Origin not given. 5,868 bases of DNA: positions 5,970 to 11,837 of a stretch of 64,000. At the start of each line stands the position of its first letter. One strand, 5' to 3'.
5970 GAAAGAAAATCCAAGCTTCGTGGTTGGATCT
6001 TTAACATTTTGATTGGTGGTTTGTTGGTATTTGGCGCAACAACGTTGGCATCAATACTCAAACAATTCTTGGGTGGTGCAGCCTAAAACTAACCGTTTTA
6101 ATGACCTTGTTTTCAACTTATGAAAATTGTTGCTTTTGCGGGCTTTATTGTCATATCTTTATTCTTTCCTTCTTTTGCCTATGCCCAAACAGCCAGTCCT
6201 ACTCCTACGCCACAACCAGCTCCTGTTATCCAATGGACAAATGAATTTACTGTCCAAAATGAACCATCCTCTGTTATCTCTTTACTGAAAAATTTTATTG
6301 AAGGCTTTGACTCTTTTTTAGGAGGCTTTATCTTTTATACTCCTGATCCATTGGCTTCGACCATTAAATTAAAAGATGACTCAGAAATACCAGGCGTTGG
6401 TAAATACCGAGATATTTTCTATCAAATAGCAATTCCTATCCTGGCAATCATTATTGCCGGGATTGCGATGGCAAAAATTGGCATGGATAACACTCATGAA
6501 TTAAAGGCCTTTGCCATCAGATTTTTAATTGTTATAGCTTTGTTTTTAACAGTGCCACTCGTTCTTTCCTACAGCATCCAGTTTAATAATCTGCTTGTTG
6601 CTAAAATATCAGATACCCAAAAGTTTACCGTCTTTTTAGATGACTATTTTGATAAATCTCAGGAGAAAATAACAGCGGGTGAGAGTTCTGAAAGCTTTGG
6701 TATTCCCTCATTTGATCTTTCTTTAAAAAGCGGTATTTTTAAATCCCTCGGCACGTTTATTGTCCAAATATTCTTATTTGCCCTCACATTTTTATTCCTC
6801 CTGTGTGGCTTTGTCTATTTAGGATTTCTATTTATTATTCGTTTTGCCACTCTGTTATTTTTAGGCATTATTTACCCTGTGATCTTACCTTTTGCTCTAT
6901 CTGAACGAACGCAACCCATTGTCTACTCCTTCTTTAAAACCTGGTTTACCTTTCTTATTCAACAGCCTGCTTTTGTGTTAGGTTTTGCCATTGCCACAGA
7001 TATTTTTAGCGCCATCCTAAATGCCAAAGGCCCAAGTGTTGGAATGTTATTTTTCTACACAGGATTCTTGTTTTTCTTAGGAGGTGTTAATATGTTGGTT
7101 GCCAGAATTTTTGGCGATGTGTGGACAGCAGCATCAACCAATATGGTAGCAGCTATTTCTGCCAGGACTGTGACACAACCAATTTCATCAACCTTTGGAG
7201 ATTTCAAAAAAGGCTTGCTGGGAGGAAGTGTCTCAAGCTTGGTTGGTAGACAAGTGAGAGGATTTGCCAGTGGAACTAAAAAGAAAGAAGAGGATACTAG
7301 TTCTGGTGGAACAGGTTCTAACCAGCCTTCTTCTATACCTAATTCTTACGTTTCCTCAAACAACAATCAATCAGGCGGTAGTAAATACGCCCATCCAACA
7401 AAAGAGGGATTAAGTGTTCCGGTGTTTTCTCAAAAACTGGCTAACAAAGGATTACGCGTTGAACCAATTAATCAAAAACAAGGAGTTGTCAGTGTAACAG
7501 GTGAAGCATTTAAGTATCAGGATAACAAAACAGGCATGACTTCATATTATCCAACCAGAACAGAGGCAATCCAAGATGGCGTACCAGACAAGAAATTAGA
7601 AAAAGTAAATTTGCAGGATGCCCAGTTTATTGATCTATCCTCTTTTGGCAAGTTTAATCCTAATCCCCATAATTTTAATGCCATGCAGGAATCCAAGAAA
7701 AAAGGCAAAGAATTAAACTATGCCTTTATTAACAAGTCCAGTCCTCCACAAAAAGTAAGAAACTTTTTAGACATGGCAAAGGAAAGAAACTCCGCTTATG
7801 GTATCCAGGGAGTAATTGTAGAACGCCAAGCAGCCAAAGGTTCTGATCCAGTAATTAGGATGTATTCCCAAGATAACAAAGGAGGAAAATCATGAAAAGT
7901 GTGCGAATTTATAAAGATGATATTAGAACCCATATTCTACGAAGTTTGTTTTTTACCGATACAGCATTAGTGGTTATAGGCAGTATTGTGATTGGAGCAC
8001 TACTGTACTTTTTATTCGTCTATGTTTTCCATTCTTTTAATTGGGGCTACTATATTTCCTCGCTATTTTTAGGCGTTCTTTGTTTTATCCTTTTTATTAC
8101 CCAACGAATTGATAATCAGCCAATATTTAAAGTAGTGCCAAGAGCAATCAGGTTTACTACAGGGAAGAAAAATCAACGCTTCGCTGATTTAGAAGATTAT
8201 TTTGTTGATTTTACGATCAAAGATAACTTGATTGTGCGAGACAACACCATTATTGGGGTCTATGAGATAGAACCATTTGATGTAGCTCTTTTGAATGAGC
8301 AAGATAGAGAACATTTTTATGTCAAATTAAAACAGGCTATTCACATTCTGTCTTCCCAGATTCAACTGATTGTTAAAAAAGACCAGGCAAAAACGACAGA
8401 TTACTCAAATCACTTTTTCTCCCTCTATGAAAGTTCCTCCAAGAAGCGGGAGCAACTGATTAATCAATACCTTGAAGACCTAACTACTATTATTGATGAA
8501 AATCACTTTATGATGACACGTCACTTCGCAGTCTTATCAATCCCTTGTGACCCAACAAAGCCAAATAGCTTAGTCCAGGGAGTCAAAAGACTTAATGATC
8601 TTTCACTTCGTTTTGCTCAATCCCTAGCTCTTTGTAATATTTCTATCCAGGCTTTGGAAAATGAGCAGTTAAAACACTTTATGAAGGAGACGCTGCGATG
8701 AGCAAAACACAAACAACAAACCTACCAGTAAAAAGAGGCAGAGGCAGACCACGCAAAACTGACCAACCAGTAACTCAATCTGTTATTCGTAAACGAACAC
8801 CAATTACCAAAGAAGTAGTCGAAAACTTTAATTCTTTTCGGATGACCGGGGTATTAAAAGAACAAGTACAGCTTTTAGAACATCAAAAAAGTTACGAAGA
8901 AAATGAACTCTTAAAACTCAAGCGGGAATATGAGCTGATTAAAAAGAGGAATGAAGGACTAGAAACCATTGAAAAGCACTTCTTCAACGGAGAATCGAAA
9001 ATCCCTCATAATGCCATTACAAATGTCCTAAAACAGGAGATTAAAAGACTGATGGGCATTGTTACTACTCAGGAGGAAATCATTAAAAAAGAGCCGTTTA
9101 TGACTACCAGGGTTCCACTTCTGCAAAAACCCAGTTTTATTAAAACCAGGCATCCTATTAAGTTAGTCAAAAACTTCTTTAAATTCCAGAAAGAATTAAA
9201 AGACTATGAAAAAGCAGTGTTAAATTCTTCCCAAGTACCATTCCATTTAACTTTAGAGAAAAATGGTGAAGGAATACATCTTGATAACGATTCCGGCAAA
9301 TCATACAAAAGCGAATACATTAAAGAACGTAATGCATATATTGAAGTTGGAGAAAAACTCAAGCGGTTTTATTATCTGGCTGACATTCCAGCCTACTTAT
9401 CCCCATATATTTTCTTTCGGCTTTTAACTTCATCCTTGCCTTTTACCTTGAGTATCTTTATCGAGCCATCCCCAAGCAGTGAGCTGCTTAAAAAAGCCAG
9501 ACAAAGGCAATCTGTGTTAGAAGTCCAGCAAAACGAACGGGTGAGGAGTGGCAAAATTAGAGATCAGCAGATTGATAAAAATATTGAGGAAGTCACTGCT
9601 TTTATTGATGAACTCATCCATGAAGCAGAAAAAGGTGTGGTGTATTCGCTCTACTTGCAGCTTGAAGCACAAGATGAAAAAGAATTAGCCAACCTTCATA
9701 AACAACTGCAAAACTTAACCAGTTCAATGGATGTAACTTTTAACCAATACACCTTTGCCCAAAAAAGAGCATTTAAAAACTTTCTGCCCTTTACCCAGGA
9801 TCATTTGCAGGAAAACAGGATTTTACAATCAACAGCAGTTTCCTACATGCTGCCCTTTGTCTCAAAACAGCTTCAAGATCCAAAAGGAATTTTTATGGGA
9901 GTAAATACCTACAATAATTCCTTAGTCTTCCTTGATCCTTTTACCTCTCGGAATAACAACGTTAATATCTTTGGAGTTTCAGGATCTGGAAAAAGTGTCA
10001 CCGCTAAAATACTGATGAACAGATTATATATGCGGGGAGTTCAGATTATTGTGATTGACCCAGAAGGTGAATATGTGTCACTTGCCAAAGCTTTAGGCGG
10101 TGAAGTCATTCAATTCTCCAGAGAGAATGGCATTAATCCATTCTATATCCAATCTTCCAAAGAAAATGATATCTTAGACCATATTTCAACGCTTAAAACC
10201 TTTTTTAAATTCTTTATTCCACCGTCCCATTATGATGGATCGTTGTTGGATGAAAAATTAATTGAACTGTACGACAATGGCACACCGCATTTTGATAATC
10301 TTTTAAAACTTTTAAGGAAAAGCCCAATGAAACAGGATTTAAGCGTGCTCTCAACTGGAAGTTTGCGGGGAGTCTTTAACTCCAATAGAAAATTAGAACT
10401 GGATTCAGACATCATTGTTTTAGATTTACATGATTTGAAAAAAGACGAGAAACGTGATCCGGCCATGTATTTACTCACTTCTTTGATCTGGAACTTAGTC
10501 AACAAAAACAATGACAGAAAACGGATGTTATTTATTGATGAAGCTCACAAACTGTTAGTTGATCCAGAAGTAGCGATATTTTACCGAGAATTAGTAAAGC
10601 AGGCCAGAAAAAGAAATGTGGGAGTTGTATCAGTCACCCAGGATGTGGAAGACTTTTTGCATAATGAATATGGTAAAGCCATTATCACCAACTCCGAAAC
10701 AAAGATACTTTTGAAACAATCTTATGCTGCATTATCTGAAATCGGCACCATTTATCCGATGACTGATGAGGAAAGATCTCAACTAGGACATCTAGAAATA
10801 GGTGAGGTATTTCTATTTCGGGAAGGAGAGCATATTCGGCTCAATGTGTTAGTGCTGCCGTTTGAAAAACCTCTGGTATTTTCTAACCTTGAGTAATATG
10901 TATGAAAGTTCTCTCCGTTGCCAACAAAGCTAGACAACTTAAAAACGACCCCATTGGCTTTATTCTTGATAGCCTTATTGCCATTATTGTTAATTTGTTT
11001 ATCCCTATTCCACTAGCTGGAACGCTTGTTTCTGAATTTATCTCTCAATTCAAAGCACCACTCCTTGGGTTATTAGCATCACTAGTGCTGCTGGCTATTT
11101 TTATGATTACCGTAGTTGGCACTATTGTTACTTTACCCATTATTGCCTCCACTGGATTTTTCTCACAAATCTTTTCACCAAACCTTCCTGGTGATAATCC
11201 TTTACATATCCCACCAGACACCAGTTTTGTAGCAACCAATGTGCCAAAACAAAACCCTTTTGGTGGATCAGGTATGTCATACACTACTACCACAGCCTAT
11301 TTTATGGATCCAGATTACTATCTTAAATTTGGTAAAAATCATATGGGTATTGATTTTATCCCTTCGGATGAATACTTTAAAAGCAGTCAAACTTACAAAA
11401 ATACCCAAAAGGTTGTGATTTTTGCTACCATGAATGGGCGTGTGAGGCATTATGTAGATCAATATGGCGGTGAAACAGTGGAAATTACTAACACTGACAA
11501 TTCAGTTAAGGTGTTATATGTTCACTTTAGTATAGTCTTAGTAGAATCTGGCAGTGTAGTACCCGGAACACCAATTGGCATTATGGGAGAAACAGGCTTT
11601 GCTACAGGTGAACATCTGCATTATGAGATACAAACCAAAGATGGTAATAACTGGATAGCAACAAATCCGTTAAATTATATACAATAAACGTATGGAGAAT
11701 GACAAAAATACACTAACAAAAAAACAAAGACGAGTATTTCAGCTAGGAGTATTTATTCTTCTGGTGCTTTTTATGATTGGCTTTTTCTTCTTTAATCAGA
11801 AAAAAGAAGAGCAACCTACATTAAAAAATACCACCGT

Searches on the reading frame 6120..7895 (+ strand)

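Call 34: search_protein_families(library=pfam, max_evalue=0.01, proteins=[window:6120-7895:+])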
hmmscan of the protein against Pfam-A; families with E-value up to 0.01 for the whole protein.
window:6120-7895:+ (591 aa): 1 family
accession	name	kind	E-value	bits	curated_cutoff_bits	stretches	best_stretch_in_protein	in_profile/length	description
PF04610.19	TrbL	-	0.0012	19.1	25.9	1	108-306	3-190/215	TrbL/VirB6 plasmid conjugal transfer protein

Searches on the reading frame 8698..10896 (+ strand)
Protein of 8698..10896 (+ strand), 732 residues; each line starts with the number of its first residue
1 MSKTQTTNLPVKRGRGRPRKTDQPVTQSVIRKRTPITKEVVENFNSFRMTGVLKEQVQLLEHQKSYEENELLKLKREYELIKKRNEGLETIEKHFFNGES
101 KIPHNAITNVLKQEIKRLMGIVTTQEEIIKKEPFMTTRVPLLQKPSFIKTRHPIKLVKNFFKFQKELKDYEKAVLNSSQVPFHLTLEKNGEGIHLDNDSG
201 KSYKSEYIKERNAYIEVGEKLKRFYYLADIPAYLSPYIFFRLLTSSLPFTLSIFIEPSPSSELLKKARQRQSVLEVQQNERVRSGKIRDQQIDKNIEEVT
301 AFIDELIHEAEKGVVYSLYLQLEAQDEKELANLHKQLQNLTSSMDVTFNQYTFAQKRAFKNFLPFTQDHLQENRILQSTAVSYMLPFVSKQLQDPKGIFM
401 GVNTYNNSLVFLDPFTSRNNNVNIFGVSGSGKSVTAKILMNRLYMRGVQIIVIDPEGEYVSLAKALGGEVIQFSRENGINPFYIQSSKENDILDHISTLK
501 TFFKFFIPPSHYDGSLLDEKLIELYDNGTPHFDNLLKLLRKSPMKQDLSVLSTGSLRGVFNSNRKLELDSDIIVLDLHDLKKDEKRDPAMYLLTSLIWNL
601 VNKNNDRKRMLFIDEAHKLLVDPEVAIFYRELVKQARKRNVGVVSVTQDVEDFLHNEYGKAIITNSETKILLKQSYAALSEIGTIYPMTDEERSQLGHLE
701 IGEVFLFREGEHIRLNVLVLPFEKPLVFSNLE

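Call 10: search_protein_families(library=pfam, max_evalue=0.1, proteins=[window:8698-10896:+])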
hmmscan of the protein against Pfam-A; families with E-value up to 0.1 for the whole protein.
window:8698-10896:+ (732 aa): 19 families
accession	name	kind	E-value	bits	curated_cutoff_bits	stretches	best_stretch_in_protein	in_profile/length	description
PF19044.6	P-loop_TraG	-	1.4e-25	90.2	25.8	2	559-696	200-342/413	TraG P-loop domain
PF12846.13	AAA_10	-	1.7e-13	50.8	27.5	2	418-497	20-94/362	AAA-like domain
PF01935.23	DUF87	-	9.7e-13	49.2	23.2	1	423-485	27-93/220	Helicase HerA, central domain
PF13401.12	AAA_22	-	3e-05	24.8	27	0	422-457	8-43/130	AAA domain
PF10412.15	TrwB_AAD_bind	-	5e-05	22.8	20.5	1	418-461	14-57/387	Type IV secretion-system coupling protein DNA-binding domain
PF13173.12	AAA_14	-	8.3e-05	23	27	1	569-684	29-116/129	AAA domain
PF05872.18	HerA_C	-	0.00022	20.5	22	0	421-465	23-67/502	Helicase HerA-like C-terminal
PF20720.3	nSTAND3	-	0.0023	18.1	27.2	1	418-454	16-52/155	Novel STAND NTPase 3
PF00004.35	AAA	-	0.0086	17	21.2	0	424-453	3-32/131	ATPase family associated with various cellular activities (AAA)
PF13191.12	AAA_16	-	0.011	16.6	32.6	1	415-466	20-73/167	AAA ATPase domain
PF01580.24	FtsK_SpoIIIE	-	0.015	15.2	24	1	416-457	37-81/221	FtsK/SpoIIIE family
PF13238.12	AAA_18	-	0.021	15.7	29.4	0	424-457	3-35/128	AAA domain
PF05673.19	DUF815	-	0.024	14.3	23.8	1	418-456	52-90/249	Protein of unknown function (DUF815)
PF01583.26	APS_kinase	-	0.029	14.8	21.1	1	422-467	5-50/152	Adenylylsulphate kinase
PF01656.29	CbiA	-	0.031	14.7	25.4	1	428-605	8-87/125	CobQ/CobB/MinD/ParA nucleotide binding domain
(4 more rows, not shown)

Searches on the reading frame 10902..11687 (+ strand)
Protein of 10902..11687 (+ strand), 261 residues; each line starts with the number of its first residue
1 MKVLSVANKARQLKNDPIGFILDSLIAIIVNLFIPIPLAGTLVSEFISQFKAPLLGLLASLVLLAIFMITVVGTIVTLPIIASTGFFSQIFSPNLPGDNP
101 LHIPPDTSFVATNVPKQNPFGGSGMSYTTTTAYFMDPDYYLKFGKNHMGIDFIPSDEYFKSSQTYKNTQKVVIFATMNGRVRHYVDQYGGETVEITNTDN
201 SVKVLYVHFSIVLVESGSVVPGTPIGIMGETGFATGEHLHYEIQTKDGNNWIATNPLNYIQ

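Call 10: search_protein_families(library=pfam, max_evalue=0.1, proteins=[window:10902-11687:+])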
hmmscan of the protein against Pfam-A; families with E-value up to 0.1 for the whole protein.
window:10902-11687:+ (261 aa): 1 family
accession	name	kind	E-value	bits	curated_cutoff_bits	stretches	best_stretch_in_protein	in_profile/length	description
PF01551.29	Peptidase_M23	-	4.1e-13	49.8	28.7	1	166-246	9-90/96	Peptidase family M23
